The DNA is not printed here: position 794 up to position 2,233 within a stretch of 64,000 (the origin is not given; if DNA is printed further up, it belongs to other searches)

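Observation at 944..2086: Truncated SulP-family anion transporter (no STAS domain) as a phage auxiliary gene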

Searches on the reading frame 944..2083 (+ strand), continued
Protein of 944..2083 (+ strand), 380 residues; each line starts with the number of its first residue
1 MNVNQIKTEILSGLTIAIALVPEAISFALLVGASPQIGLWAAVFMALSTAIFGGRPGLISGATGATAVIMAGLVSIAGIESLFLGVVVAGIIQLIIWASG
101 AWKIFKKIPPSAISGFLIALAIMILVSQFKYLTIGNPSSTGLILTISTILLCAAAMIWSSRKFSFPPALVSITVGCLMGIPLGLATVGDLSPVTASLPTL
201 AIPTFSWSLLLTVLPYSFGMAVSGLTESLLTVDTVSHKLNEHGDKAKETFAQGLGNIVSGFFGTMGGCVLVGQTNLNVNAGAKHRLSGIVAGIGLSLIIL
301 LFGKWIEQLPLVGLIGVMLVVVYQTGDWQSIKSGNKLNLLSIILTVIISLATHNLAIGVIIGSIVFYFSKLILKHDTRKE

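Call 57: find_encoding_contigs(protein=P0121, flank=7000, max_places=1)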
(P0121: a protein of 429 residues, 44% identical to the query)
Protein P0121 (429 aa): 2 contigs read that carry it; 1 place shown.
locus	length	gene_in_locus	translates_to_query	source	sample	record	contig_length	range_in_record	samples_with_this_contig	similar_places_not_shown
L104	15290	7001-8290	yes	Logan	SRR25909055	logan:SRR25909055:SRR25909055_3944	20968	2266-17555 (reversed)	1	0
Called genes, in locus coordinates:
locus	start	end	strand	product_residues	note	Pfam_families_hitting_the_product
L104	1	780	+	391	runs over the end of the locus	PF00004:AAA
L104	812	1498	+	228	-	PF01027:Bax1-I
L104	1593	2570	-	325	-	-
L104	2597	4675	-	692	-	PF16787:NDC10_II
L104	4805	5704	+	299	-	-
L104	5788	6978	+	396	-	-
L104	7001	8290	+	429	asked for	PF00916:Sulfate_transp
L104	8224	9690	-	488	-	-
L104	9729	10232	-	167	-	PF07885:Ion_trans_2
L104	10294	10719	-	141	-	-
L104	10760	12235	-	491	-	-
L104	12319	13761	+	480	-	PF00875:DNA_photolyase, PF03441:FAD_binding_7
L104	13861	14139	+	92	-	-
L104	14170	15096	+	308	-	PF08645:PNK3P, PF08433:KTI12 (faint), PF13671:AAA_33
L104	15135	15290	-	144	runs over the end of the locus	PF19197:DUF5872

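Call 58: find_encoding_contigs(protein=P0133, flank=7000, max_places=1)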
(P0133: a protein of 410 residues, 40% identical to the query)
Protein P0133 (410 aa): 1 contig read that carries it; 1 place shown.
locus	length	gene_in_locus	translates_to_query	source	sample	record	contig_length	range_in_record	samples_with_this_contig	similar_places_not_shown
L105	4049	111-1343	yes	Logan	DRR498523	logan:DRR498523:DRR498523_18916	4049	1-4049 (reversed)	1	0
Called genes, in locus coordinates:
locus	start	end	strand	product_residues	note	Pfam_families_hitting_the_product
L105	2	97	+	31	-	?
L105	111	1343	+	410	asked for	PF00916:Sulfate_transp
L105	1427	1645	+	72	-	-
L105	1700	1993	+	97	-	-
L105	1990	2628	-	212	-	-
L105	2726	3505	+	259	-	-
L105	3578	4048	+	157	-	?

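Call 59: find_encoding_contigs(protein=P0162, flank=7000, max_places=1)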
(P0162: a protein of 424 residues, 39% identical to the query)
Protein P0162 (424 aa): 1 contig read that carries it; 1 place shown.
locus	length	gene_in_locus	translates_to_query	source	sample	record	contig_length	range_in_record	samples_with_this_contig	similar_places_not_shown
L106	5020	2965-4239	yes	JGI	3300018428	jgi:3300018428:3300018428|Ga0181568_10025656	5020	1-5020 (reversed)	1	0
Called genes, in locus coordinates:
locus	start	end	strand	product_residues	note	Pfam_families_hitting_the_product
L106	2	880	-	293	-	?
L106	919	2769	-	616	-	-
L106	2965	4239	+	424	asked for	PF00916:Sulfate_transp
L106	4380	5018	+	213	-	?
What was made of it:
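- Tried and rejected: The contexts of P0133 and P0162 were too short to classify (calls 58, 59).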

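Call 69: search_protein_families(library=pfam, proteins=[L006:319-1122:+, L006:1150-2292:+, L006:2404-4236:+, L006:4239-4619:+, L006:4601-5308:+, L019:1105-4899:-, L019:6207-7535:+, L019:7594-8655:+, L020:2077-3600:-, L020:7062-7925:-], max_evalue=0.001)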
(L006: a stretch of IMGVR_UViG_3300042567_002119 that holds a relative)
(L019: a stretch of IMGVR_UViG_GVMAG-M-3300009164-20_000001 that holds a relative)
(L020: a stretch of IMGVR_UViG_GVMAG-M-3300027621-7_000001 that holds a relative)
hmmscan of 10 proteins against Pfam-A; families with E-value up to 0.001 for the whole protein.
L006:319-1122:+ (268 aa): 1 family
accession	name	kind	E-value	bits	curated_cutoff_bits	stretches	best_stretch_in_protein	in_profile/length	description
PF00535.33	Glycos_transf_2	-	6.7e-06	26.6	23.3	1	5-117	1-109/168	Glycosyl transferase family 2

L006:1150-2292:+ (381 aa): 1 family
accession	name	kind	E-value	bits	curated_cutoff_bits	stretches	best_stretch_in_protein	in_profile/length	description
PF20879.2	SidM_N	-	0.00032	20.5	27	1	27-100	29-100/285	SidM, N-terminal domain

L006:2404-4236:+ (611 aa): 4 families
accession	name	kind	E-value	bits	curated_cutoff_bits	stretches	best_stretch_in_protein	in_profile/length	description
PF00204.31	DNA_gyraseB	-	3.2e-24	85.8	27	1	243-383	8-168/173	DNA gyrase B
PF01751.28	Toprim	-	9.6e-10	39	23.1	1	412-509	2-86/96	Toprim domain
PF16898.10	TOPRIM_C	-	3.3e-07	31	29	1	520-573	2-57/128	C-terminal associated domain of TOPRIM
PF02518.31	HATPase_c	-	1.9e-05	25.5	26.4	1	59-148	8-85/111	Histidine kinase-, DNA gyrase B-, and HSP90-like ATPase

L006:4239-4619:+ (127 aa): 0 families

L006:4601-5308:+ (236 aa): 2 families
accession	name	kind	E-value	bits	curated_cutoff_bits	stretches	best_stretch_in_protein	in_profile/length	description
PF00149.33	Metallophos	-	1e-11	46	21.5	1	12-200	4-191/191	Calcineurin-like phosphoesterase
PF12850.12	Metallophos_2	-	3.2e-10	40.7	27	1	12-215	4-134/154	Calcineurin-like phosphoesterase superfamily domain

L019:1105-4899:- (1264 aa): 7 families
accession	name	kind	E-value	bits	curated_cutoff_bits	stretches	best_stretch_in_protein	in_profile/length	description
PF00562.33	RNA_pol_Rpb2_6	-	3.2e-123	412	23.4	1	793-1160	2-373/373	RNA polymerase Rpb2, domain 6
PF04563.20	RNA_pol_Rpb2_1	-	3.7e-43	147.9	28.2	1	106-504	2-189/203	RNA polymerase beta subunit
PF04560.25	RNA_pol_Rpb2_7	-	1.1e-25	90.3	32.1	1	1162-1263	1-86/87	RNA polymerase Rpb2, domain 7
PF04565.21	RNA_pol_Rpb2_3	-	1.2e-21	77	21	1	552-616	1-68/68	RNA polymerase Rpb2, domain 3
PF04561.19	RNA_pol_Rpb2_2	-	2.1e-19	70.4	21.7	1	314-467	31-190/190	RNA polymerase Rpb2, domain 2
PF04566.18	RNA_pol_Rpb2_4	-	4.1e-14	52.9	28.7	1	651-711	1-61/62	RNA polymerase Rpb2, domain 4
PF04567.22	RNA_pol_Rpb2_5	-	7.2e-09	36.8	21.1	1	733-785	1-66/66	RNA polymerase Rpb2, domain 5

L019:6207-7535:+ (443 aa): 5 families
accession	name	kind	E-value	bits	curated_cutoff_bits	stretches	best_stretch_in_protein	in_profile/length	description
PF00004.35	AAA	-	1.6e-15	58.2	21.2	1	210-324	3-119/131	ATPase family associated with various cellular activities (AAA)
PF07728.20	AAA_5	-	6.5e-05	23.4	22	1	210-277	4-75/139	AAA domain (dynein-related subfamily)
PF05496.18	RuvB_N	-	0.00015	22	27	1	183-283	13-99/159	Holliday junction DNA helicase RuvB P-loop domain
PF13401.12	AAA_22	-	0.0004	21.1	27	0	207-311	7-119/130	AAA domain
PF00910.28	RNA_helicase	-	0.00067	20.5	21.5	0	210-258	3-53/105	RNA helicase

L019:7594-8655:+ (354 aa): 0 families

L020:2077-3600:- (507 aa): 1 family
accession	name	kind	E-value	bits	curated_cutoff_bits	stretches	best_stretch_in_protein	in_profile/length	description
PF13589.12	HATPase_c_3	-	2.6e-06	27.9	25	1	27-139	9-121/137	Histidine kinase-, DNA gyrase B-, and HSP90-like ATPase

L020:7062-7925:- (287 aa): 1 family
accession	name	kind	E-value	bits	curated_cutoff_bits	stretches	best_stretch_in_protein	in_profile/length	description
PF02739.22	5_3_exonuc_N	-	2.5e-15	57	34.3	1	6-189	2-147/164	5'-3' exonuclease, N-terminal resolvase-like domain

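Call 71: search_protein_families(library=ncbifam, proteins=[L006:4601-5308:+, L006:4239-4619:+], max_evalue=0.001)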
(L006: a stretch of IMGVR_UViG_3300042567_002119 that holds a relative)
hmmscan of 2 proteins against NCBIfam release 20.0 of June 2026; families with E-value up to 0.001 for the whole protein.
L006:4601-5308:+ (236 aa): 6 families
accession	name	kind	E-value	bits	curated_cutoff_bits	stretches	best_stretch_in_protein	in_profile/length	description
NF003743.0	PRK05340.1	equivalog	1.3e-12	47.5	134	1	10-231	3-235/242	UDP-2,3-diacylglucosamine diphosphatase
TIGR01854.1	lipid_A_lpxH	equivalog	8.9e-09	35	190.35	1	11-226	1-227/231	UDP-2,3-diacylglucosamine diphosphatase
TIGR04123.1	P_estr_lig_assc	hypoth_equivalog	1.5e-07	31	150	1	25-118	52-135/207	ligase-associated DNA damage response endonuclease PdeM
TIGR00040.1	yfcE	subfamily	7.2e-07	29.4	56.25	0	174-215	92-133/158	YfcE family phosphodiesterase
NF003118.0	PRK04036.1-3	equivalog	0.0002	20.5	445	0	8-97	225-327/481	DNA-directed DNA polymerase II small subunit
TIGR03729.1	acc_ester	subfamily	0.00035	20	148.25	0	13-89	4-73/239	putative phosphoesterase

L006:4239-4619:+ (127 aa): 0 families
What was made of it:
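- Checked: Its best NCBIfam match is LpxH, but at 47.5 bits against a cut-off of 134, so it is only 'LpxH-like' (calls 69, 71).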

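Call 72: list_cluster_members(proteins=[P0031, P0049, P0054, P0065, P0066, P0070, P0080, P0093, P0107, P0123])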
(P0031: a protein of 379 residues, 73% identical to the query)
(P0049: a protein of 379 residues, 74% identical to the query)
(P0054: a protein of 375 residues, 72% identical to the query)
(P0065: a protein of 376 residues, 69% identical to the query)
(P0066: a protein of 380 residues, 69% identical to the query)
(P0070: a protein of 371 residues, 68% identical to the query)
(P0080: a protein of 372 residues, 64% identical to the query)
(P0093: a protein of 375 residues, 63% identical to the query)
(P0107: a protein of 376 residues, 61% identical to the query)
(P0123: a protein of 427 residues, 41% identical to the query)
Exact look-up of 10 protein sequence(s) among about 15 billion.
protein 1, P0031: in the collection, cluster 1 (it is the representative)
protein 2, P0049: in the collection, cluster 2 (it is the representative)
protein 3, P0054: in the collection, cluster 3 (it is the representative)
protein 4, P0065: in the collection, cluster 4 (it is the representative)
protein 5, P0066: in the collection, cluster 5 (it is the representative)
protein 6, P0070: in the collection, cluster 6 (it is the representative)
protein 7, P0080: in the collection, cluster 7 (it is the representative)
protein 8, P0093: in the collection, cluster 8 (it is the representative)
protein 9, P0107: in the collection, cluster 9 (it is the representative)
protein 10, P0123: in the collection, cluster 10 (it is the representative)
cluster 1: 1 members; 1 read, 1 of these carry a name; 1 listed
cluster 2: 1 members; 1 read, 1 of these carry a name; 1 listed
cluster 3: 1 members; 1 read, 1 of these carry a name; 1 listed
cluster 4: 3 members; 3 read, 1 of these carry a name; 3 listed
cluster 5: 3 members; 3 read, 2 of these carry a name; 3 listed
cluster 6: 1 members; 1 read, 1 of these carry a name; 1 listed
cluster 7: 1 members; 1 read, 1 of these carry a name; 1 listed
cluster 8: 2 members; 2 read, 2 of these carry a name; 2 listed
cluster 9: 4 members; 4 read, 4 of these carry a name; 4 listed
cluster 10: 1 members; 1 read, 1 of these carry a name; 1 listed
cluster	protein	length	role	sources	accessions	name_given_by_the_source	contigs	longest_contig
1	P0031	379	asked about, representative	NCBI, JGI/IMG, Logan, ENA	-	SulP family sulfate permease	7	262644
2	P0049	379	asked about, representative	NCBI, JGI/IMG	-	SulP family sulfate permease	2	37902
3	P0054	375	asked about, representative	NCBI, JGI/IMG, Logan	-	SulP family sulfate permease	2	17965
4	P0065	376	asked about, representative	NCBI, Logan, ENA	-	-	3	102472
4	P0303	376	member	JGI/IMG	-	SulP family sulfate permease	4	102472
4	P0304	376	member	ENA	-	-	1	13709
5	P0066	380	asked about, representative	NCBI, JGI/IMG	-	SulP family sulfate permease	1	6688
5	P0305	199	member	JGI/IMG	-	SulP family sulfate permease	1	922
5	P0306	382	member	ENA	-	-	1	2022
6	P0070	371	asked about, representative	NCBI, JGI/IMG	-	SulP family sulfate permease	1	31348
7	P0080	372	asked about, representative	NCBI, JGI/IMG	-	SulP family sulfate permease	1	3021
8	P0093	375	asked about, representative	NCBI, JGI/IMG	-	SulP family sulfate permease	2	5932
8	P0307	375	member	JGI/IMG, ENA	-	SulP family sulfate permease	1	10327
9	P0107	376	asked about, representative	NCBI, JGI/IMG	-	SulP family sulfate permease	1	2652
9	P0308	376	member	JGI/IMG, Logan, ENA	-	SulP family sulfate permease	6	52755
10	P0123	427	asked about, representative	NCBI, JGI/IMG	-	SulP family sulfate permease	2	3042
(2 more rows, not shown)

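Call 84: find_encoding_contigs(protein=P0130, flank=6000, max_places=1)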
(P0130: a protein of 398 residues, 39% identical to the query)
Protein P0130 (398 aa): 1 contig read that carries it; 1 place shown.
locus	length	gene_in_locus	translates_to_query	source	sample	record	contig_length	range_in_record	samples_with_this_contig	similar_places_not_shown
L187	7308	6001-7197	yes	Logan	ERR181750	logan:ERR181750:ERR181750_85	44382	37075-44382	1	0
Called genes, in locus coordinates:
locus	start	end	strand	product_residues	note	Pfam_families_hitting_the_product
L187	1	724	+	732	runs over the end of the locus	PF00933:Glyco_hydro_3, PF01915:Glyco_hydro_3_C, PF14310:Fn3-like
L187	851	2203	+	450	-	PF00756:Esterase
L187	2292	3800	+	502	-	PF00144:Beta-lactamase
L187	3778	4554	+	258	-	PF00106:adh_short, PF08659:KR (weak), PF13561:adh_short_C2, PF12241:Enoyl_reductase (faint)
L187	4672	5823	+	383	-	PF01270:Glyco_hydro_8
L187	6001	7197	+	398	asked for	PF00916:Sulfate_transp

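Call 85: find_encoding_contigs(protein=P0298, flank=6000, max_places=1)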
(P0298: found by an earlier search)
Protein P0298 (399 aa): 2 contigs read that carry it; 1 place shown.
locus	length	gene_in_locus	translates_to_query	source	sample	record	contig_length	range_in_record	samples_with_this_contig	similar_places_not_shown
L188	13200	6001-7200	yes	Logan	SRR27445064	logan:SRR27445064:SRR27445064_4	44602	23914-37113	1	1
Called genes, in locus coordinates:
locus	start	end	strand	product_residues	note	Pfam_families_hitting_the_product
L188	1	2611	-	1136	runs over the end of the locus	PF27156:RP005_N (weak), PF07992:Pyr_redox_2 (faint)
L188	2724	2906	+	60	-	PF28076:CBU_0585_lpg0581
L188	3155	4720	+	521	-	PF00270:DEAD, PF04851:ResIII, PF00271:Helicase_C, PF25399:DeaD_dimer (weak)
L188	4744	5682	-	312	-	-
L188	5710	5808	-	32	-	-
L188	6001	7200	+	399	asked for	PF00916:Sulfate_transp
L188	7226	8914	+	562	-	-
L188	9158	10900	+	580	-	PF00512:HisKA, PF02518:HATPase_c, PF00072:Response_reg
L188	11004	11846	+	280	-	PF13098:Thioredoxin_2 (weak), PF13462:Thioredoxin_4, PF01323:DSBA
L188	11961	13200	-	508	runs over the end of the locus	-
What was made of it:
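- Closest known: Cellular STAS-less SulP proteins. Same: They have the same domain architecture (PF00916 only), which shows that loss of STAS is tolerated in cells too (calls 84, 85).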

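Call 88: fold_search(model_id=the predicted structure, library=viral)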
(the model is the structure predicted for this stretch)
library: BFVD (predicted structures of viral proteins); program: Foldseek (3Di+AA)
matches with E <= 10: 246; with E <= 0.001: 1
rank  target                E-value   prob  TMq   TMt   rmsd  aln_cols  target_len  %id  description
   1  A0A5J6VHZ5            3.9e-04  1.00  0.49  0.29  10.8       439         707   14  STAS domain-containing protein [Megaviridae environmental sample]
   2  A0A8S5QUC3            1.2e-02  0.96  0.29  0.34  14.9       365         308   11  Uncharacterized protein [Podoviridae sp. cta463]
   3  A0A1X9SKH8            1.2e-01  0.28  0.24  0.23  17.1       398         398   13  Amino acid permease/ SLC12A domain-containing protein [Sulfolobus islandicus rod-shaped virus 11]
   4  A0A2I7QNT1            1.8e-01  0.12  0.16  0.15  21.9       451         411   11  (no name in the UniProt tables at hand)
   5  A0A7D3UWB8            1.8e-01  0.20  0.19  0.20  20.5       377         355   12  Uncharacterized protein [Fadolivirus FV1/VV64]
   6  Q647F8                2.6e-01  0.12  0.15  0.17  19.4       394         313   14  Uncharacterized protein [Thermoproteus tenax spherical virus 1]
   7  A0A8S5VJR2            3.1e-01  0.04  0.09  0.06  34.5       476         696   12  (no name in the UniProt tables at hand)
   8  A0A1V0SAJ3            3.3e-01  0.08  0.15  0.15  19.4       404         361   14  EamA domain-containing protein [Catovirus CTV1]
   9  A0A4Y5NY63            3.3e-01  0.06  0.10  0.11  59.2       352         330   14  (no name in the UniProt tables at hand)
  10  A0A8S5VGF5            3.6e-01  0.06  0.12  0.11  26.4       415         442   11  Uncharacterized protein [Myoviridae sp. ctkfK18]
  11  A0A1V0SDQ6            3.8e-01  0.08  0.15  0.15  24.3       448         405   10  UNC93-like protein MFSD11 [Indivirus ILV1]
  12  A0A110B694            4.5e-01  0.06  0.11  0.05  25.9       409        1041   12  (no name in the UniProt tables at hand)
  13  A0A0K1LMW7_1          5.1e-01  0.04  0.11  0.06  29.3       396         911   12  Tape measure protein [Caulobacter phage Seuss]
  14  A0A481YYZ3            5.4e-01  0.07  0.13  0.07  19.4       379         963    9  Putative hemagglutinin [Mimivirus LCMiAC01]
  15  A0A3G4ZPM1            5.6e-01  0.05  0.12  0.11  22.1       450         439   12  Sodium/calcium exchanger membrane region domain-containing protein [Terrestrivirus sp.]
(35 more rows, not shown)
